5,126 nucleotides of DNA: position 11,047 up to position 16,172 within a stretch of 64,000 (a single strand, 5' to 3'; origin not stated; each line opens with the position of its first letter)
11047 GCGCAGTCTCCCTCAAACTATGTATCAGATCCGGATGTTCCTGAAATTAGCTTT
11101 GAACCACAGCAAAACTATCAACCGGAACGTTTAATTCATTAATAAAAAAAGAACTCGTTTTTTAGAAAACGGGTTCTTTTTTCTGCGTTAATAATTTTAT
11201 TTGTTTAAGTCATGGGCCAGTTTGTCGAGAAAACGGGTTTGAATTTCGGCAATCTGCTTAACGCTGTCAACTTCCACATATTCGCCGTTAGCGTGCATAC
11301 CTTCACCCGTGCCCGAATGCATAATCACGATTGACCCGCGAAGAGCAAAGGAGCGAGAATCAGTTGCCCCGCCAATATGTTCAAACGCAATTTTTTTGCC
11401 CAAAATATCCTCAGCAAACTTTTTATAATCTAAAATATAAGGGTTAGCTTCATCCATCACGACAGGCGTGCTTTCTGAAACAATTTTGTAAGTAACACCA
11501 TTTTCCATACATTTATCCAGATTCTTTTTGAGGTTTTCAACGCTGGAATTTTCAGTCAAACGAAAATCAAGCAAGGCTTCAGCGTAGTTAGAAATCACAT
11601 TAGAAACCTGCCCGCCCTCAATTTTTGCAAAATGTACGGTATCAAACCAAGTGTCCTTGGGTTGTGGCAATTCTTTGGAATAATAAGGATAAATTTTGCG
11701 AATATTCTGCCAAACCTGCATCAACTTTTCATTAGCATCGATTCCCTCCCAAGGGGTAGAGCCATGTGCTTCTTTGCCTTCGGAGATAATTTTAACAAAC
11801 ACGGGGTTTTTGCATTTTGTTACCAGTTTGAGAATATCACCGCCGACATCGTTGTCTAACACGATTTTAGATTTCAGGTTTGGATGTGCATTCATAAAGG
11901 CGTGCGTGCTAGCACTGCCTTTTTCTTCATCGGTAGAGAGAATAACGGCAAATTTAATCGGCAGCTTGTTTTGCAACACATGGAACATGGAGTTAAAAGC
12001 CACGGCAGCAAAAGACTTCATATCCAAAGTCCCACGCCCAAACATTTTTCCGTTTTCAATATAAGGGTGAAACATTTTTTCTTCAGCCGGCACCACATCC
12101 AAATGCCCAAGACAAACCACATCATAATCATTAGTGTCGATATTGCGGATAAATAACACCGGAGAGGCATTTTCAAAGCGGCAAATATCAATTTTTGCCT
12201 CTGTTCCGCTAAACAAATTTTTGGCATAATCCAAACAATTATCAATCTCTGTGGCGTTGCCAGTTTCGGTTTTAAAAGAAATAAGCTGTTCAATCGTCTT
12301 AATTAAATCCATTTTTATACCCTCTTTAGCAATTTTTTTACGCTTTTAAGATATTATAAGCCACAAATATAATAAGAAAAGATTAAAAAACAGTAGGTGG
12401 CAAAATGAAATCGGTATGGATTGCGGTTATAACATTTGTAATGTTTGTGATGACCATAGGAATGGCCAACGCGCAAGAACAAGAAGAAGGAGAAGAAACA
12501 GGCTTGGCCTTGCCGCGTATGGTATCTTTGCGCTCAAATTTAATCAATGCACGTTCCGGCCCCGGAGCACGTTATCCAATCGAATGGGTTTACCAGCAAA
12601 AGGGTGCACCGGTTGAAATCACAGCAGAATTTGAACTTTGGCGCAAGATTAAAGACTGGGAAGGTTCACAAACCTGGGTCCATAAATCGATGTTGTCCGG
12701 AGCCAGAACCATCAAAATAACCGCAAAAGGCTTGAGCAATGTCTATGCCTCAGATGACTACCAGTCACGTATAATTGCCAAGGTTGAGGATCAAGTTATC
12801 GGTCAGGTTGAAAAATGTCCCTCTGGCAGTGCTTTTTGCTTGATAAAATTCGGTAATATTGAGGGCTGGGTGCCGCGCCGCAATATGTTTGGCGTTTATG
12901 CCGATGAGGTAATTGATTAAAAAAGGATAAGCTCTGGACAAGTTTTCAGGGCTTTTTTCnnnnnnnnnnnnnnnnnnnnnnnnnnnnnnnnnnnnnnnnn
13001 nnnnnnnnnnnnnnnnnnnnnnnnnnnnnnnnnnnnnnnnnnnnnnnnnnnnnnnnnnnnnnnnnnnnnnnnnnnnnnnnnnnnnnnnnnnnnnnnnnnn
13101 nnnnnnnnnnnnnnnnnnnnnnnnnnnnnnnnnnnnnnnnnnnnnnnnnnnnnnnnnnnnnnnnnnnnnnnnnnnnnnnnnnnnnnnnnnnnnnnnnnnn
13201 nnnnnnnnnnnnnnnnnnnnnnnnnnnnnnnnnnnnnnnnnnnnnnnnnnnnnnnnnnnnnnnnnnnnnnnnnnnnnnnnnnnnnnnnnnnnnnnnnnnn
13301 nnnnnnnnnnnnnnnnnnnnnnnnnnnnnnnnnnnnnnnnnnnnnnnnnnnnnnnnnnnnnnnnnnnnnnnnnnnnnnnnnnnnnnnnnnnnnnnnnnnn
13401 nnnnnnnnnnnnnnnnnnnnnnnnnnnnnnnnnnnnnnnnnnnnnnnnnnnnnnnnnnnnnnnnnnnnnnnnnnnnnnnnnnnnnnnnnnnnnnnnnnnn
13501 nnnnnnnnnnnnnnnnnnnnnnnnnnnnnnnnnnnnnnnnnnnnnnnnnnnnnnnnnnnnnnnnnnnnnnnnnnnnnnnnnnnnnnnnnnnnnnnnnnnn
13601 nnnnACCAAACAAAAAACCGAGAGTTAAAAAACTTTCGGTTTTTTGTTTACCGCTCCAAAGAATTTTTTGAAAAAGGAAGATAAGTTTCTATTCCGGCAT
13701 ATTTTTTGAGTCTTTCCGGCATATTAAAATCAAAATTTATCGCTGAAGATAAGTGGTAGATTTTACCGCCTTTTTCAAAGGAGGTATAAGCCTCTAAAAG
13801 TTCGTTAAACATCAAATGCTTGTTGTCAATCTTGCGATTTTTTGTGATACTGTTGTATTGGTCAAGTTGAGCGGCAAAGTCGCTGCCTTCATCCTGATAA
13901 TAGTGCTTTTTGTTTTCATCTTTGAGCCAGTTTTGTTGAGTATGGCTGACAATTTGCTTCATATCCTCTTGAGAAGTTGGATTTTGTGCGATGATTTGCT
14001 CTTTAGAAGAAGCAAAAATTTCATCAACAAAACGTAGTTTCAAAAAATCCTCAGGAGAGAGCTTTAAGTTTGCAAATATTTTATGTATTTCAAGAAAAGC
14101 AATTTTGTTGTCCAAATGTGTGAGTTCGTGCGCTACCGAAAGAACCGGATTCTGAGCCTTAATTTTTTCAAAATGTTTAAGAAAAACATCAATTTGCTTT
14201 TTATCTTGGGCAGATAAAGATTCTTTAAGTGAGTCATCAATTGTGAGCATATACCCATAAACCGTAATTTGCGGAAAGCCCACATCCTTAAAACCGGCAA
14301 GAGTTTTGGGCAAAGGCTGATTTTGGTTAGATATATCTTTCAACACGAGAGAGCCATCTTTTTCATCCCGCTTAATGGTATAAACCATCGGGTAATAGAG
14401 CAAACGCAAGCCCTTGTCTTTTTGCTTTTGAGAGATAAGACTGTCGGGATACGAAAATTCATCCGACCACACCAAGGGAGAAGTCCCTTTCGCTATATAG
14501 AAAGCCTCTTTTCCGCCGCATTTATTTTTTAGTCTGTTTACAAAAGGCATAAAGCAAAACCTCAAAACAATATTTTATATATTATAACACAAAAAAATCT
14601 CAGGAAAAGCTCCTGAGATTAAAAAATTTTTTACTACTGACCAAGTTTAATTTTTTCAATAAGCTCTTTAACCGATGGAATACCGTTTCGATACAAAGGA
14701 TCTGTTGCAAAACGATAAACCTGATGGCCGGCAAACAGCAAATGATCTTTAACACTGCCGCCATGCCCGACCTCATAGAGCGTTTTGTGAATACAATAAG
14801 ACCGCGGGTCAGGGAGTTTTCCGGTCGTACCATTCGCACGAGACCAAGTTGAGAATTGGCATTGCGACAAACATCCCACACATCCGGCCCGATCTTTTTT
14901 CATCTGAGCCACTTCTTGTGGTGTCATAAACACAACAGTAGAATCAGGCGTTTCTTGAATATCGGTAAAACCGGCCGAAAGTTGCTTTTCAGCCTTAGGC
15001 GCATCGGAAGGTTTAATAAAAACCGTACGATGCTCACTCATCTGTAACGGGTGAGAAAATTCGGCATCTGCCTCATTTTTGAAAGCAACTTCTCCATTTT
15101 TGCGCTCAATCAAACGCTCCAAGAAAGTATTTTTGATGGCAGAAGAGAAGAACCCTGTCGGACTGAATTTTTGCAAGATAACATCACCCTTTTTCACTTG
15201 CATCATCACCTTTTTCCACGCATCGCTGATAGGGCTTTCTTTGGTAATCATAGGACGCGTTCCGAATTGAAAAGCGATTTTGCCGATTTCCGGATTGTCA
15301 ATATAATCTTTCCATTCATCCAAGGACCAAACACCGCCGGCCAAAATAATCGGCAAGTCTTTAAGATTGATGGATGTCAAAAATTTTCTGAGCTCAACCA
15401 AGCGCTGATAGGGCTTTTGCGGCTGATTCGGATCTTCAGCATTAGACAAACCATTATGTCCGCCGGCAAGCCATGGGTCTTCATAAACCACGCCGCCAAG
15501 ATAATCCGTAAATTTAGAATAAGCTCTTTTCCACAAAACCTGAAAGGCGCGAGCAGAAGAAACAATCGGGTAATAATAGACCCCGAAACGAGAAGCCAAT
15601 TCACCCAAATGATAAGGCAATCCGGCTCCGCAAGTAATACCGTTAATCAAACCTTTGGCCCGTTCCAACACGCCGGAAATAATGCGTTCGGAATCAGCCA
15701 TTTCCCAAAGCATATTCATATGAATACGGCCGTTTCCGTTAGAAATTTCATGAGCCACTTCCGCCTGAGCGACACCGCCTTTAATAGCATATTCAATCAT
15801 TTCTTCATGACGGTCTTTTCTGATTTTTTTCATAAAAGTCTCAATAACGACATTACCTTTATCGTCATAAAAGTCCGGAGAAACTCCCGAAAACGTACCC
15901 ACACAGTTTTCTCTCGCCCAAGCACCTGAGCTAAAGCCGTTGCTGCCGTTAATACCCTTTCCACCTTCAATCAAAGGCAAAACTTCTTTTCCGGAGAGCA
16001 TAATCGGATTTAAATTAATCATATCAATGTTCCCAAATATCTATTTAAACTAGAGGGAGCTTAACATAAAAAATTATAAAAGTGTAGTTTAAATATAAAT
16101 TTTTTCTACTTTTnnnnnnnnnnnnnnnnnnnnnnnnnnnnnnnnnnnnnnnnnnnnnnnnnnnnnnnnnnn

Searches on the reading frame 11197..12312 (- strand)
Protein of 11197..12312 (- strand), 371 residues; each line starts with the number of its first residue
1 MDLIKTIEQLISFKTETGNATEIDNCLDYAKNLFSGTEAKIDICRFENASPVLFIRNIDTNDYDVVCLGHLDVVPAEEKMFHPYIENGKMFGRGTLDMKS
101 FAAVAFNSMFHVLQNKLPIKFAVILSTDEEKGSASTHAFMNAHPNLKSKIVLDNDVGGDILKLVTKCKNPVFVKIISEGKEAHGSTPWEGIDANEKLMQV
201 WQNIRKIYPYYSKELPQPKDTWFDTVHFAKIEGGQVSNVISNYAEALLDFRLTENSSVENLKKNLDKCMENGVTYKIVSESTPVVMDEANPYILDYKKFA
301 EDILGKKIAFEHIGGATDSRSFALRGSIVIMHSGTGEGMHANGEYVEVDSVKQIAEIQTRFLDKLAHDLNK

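Call 31: search_protein_families(library=pfam, proteins=[window:11197-12312:-], max_evalue=0.0001)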
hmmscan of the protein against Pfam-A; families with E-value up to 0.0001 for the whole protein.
window:11197-12312:- (371 aa): 2 families
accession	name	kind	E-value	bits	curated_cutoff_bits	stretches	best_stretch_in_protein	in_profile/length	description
PF01546.33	Peptidase_M20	-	2.6e-22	80.2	24.6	1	69-363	4-205/206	Peptidase family M20/M25/M40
PF07687.19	M20_dimer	-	6.8e-14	52.2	21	1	171-271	7-101/107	Peptidase dimerisation domain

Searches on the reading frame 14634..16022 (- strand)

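Call 31: search_protein_families(library=pfam, proteins=[window:14634-16022:-], max_evalue=0.0001)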
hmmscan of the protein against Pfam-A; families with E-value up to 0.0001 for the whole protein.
window:14634-16022:- (462 aa): 1 family
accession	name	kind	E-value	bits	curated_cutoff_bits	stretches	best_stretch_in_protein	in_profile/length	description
PF03060.21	NMO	-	7.9e-08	32.5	28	1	144-318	133-285/331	Nitronate monooxygenase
